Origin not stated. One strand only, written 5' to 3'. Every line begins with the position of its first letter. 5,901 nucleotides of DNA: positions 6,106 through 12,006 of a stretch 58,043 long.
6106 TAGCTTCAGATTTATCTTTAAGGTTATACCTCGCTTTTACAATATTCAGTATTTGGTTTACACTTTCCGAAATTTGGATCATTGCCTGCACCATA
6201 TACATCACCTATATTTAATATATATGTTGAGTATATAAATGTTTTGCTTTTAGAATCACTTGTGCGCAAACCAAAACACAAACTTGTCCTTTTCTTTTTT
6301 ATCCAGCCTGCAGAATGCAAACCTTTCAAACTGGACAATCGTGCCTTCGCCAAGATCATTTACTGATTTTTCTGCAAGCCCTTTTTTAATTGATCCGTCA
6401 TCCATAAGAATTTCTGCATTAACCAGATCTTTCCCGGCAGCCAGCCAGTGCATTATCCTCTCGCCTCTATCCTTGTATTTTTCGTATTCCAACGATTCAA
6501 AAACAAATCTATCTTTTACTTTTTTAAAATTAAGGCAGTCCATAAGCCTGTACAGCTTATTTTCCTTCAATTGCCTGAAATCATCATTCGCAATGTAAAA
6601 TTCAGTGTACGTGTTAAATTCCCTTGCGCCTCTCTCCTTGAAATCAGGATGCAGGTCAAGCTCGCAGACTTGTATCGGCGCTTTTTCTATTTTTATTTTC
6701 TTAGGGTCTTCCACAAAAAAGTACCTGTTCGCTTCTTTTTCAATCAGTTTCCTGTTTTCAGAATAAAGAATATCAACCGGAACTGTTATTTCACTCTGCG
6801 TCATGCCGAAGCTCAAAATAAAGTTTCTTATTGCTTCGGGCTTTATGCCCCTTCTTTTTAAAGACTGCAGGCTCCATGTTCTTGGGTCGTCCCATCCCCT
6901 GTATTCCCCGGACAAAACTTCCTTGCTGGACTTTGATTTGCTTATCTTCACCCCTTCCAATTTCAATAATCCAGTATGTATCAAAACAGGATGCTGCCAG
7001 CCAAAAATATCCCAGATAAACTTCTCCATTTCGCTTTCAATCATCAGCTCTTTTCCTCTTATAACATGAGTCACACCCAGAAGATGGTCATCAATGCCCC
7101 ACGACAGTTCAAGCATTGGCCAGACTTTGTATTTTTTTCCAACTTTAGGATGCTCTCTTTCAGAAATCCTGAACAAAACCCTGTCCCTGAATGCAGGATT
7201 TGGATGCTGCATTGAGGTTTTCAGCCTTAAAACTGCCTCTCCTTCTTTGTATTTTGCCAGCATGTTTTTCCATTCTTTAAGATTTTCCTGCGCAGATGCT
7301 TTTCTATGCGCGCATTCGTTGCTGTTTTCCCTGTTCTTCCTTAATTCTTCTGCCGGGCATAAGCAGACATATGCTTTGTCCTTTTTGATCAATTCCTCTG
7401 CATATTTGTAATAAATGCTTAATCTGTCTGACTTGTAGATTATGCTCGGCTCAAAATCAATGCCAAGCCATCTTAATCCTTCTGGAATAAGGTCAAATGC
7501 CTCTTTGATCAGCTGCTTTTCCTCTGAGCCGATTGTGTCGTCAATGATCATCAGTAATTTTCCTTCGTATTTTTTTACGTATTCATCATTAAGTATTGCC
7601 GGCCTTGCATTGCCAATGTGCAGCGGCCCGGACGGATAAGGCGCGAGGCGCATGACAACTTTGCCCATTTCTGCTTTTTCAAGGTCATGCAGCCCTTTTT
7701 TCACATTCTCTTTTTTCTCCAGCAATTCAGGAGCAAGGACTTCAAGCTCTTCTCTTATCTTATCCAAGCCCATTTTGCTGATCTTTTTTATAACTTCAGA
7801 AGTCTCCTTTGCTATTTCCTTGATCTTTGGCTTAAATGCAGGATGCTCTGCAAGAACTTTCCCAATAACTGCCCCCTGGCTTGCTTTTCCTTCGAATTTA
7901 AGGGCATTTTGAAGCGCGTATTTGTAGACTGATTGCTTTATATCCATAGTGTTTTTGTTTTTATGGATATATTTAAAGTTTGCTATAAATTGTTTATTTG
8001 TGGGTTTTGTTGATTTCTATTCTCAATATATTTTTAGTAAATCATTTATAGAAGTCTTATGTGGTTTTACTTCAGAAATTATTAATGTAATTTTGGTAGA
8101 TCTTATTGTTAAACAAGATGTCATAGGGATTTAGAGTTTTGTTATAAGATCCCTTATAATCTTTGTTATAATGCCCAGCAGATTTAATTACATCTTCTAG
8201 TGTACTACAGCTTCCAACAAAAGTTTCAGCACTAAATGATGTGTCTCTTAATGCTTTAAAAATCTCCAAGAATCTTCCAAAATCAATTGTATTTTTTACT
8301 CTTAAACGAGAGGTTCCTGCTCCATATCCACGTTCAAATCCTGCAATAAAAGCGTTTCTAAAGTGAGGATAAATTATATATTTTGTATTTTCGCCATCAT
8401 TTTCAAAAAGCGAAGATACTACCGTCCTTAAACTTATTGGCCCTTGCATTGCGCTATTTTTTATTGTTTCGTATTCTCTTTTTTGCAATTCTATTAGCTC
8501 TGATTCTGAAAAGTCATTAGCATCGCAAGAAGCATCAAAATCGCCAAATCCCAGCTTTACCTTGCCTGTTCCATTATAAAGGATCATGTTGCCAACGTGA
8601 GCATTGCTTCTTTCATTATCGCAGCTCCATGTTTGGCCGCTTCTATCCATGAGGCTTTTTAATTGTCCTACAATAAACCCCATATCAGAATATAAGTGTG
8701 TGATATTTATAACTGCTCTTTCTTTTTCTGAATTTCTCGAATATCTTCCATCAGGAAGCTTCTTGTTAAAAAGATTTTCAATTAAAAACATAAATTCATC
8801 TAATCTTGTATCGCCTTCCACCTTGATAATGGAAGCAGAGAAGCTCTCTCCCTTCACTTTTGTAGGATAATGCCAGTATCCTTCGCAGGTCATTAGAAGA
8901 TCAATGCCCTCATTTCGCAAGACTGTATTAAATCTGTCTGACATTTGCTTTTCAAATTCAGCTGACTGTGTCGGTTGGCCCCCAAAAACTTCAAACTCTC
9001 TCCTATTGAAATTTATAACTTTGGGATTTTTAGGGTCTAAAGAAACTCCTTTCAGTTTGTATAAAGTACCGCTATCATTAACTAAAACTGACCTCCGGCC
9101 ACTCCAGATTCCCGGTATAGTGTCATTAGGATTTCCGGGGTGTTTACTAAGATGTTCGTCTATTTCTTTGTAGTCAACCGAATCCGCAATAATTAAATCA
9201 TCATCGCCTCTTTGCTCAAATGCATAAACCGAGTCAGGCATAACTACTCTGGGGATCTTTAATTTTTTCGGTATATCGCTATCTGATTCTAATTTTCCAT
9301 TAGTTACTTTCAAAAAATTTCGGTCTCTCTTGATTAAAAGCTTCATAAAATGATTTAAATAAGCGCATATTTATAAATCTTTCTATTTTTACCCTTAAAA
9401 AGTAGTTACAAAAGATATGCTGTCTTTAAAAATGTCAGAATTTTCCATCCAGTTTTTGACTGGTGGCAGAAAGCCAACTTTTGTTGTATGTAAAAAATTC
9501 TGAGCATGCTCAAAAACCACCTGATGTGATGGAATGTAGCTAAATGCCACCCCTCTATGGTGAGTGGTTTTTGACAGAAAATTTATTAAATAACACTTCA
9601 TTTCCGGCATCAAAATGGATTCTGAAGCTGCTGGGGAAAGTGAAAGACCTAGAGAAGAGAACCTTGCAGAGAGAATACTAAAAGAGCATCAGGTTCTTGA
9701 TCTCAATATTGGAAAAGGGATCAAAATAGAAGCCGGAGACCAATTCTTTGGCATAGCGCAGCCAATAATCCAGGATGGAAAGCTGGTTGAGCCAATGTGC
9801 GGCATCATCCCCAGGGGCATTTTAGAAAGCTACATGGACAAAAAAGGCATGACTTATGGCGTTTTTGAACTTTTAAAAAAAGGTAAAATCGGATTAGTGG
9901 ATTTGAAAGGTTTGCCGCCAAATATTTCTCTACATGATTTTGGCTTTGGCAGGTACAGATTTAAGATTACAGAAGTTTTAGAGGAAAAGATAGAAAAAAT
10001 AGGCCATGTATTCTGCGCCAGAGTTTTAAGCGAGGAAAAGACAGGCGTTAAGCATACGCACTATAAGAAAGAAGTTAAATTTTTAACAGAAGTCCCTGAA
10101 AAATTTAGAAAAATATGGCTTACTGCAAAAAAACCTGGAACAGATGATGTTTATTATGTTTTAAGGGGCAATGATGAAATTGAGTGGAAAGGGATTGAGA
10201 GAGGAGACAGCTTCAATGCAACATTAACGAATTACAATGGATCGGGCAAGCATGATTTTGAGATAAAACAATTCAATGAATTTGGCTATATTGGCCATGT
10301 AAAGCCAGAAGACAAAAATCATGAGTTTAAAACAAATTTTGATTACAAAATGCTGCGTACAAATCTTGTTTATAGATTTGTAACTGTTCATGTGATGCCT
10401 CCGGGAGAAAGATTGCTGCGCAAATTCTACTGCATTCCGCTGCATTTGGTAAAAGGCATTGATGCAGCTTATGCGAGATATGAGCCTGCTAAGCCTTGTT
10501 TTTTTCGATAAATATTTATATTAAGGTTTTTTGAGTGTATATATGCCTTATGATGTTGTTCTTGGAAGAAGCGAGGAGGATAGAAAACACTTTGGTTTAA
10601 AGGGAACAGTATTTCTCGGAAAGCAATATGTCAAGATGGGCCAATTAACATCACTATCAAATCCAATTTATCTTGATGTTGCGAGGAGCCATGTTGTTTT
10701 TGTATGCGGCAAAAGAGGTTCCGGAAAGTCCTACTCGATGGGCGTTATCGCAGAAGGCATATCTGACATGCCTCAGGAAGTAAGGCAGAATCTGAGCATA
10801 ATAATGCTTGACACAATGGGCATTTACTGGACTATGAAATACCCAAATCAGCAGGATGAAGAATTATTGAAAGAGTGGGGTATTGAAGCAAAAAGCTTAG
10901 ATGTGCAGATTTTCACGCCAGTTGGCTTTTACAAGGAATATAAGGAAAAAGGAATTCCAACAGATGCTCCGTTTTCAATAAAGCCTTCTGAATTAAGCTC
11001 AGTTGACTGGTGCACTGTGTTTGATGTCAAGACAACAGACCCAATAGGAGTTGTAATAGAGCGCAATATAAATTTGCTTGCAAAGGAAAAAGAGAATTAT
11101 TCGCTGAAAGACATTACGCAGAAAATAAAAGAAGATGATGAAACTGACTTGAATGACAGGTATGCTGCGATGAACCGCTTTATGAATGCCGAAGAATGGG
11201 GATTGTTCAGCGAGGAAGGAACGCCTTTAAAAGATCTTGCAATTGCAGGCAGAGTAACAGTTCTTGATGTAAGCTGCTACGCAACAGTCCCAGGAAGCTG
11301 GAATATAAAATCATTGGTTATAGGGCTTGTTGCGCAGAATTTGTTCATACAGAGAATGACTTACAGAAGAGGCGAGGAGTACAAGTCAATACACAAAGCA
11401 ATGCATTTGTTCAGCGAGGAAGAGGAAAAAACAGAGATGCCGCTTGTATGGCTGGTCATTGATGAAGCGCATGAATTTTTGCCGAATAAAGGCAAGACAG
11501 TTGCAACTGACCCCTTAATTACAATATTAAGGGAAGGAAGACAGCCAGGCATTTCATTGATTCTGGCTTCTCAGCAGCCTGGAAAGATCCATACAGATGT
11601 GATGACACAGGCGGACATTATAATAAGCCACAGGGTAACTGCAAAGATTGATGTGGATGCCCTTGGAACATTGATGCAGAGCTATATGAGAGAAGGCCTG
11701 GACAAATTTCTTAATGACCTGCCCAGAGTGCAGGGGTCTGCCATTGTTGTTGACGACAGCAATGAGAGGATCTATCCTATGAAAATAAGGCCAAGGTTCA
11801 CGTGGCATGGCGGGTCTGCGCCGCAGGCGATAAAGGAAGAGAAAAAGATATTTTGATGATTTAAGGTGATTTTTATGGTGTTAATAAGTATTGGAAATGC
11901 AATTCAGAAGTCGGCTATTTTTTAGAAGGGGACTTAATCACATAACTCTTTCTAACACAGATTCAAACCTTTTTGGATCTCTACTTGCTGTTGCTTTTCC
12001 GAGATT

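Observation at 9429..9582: Multi-copy 154-nt hairpin-rich element of unknown nature (copy A, intergenic)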

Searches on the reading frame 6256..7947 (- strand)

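Call 11: search_protein_families(library=pfam, proteins=[window:6256-7947:-])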
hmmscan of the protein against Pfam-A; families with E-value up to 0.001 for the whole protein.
window:6256-7947:- (563 aa): 3 families
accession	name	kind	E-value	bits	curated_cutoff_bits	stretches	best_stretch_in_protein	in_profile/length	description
PF00749.27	tRNA-synt_1c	-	6.5e-71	239.3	23.4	1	96-393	1-303/314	tRNA synthetases class I (E and Q), catalytic domain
PF03950.23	tRNA-synt_1c_C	-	1.2e-15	58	23.9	1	406-476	1-73/91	tRNA synthetases class I (E and Q), anti-codon binding domain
PF20974.2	tRNA-synt_1c_C2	-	4.4e-07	30.9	23.9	1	498-549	1-69/69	tRNA synthetases class I (E and Q), anti-codon binding domain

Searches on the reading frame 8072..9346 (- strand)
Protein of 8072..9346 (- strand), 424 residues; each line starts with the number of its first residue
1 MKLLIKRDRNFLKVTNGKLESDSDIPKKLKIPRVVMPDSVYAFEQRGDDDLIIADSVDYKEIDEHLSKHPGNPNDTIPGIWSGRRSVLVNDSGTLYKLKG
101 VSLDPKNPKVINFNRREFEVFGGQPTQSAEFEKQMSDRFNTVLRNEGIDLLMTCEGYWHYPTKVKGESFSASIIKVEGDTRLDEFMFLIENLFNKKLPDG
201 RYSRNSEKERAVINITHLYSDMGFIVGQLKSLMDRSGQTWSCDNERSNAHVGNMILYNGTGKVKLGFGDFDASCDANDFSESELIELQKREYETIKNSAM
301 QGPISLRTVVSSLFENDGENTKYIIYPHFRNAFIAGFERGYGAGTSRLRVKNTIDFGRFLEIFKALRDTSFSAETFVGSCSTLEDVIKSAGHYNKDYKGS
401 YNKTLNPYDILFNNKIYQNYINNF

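Call 11: search_protein_families(library=pfam, proteins=[window:8072-9346:-])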
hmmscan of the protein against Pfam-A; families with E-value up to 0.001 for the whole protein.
window:8072-9346:- (424 aa): 0 families

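Call 73: search_protein_families(library=pfam, proteins=[window:8072-9346:-], max_evalue=0.01)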
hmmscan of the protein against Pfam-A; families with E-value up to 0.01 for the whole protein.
window:8072-9346:- (424 aa): 0 families

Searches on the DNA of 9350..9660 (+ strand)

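Call 10: search_rna_families(source=window, start=9350, end=9660, threshold=evalue, max_evalue=10)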
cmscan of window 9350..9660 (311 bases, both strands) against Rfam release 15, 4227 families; matches with E-value up to 10: 8.
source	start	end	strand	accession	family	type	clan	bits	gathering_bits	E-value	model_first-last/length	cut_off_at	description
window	9379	9409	+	RF01339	CRISPR-DR27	Gene; CRISPR;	-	18.2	35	2.2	1-25/25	no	CRISPR RNA direct repeat element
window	9453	9540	-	RF02109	DLEU2_5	Gene; lncRNA;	-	17.7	40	1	1-84/84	no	Deleted in lymphocytic leukemia 2 conserved region 5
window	9362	9436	-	RF03315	mir-723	Gene; miRNA;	-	17.2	63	1.2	1-60/60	no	mir-723 microRNA precursor family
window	9399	9511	-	RF02179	ST7-AS1_1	Gene; lncRNA;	-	17.2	45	7.3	1-117/117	no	ST7 antisense RNA 1 conserved region 1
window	9487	9646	+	RF02319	TtnuHACA12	Gene; snRNA; snoRNA; HACA-box;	-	16.1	80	9.8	1-131/131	no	Tetrahymena snoRNA TtnuHACA12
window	9431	9520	-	RF00582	SCARNA14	Gene; snRNA; snoRNA; scaRNA;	-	13.7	40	10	1-136/136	no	Small Cajal body specific RNA 14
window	9461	9476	+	RF01707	JUMPstart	Cis-reg;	-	12.1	35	8.8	9-24/38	no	JUMPstart RNA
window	9520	9628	-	RF02115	FAM13A-AS1_2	Gene; lncRNA;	-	11.2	38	5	1-110/110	no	FAM13A antisense RNA 1 conserved region 2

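Call 99: search_dna_similar(query=window:9429-9582:+, collection=plasmids, mode=distant, max_evalue=0.001, max_rows=10)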
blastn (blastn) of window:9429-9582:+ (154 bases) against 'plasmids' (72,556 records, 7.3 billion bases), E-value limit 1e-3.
No match.

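Call 100: search_dna_similar(query=window:9429-9582:+, collection=phages, mode=distant, max_evalue=0.001, max_rows=10)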
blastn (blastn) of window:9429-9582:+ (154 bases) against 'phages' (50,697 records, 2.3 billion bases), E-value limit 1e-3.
No match.

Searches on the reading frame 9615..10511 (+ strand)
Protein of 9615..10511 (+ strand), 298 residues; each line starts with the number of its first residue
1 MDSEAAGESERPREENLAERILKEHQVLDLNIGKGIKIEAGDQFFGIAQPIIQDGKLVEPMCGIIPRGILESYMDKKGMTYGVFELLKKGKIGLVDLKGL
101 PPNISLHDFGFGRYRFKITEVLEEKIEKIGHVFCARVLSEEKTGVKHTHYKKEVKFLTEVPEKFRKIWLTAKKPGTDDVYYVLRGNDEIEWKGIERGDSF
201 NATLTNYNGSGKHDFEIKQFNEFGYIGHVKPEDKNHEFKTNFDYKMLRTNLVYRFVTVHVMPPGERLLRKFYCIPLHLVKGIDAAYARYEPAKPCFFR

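Call 11: search_protein_families(library=pfam, proteins=[window:9615-10511:+])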
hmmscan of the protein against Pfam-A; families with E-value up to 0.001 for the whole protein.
window:9615-10511:+ (298 aa): 0 families

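Call 38: find_encoding_contigs(protein=window:9615-10511:+, flank=3000, max_places=10)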
Protein window:9615-10511:+ (298 aa): 4 contigs read that carry it; 3 places shown.
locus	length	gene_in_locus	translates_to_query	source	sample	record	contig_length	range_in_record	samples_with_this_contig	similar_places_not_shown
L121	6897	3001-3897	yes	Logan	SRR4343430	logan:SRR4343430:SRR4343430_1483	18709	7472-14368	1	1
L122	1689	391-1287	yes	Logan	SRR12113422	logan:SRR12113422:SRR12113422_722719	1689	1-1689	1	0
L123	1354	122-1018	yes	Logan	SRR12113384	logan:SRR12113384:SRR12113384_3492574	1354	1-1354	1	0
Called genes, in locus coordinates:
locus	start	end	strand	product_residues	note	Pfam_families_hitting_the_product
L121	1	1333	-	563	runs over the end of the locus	PF00749:tRNA-synt_1c, PF03950:tRNA-synt_1c_C, PF20974:tRNA-synt_1c_C2 (weak)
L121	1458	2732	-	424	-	-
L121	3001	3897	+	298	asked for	-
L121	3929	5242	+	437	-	PF01935:DUF87, PF05707:Zot (faint)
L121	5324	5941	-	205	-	-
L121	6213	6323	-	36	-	-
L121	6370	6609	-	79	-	-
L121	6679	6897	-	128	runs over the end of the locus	-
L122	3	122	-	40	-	?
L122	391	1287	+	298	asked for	-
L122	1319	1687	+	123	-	?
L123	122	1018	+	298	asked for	-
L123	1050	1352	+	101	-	?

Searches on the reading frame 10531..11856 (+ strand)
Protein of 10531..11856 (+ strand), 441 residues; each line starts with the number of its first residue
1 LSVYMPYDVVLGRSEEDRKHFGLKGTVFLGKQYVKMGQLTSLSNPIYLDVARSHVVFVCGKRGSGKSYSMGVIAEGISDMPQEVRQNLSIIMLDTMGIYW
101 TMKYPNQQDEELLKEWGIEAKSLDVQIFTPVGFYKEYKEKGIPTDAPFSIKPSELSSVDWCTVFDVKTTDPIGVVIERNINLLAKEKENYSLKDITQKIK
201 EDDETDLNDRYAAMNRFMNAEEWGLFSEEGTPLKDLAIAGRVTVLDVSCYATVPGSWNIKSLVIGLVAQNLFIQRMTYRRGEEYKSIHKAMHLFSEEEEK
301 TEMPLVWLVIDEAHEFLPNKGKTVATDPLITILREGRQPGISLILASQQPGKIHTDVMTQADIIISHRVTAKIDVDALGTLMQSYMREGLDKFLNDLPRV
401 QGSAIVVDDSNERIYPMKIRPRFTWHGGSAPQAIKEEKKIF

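Call 11: search_protein_families(library=pfam, proteins=[window:10531-11856:+])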
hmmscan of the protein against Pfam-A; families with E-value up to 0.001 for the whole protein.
window:10531-11856:+ (441 aa): 2 families
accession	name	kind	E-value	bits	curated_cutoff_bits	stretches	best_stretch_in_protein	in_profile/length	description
PF01935.23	DUF87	-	4.4e-12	47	23.2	1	35-211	2-153/220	Helicase HerA, central domain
PF05707.18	Zot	-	1.7e-05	24.8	20.3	1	308-373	85-151/197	Zonular occludens toxin (Zot)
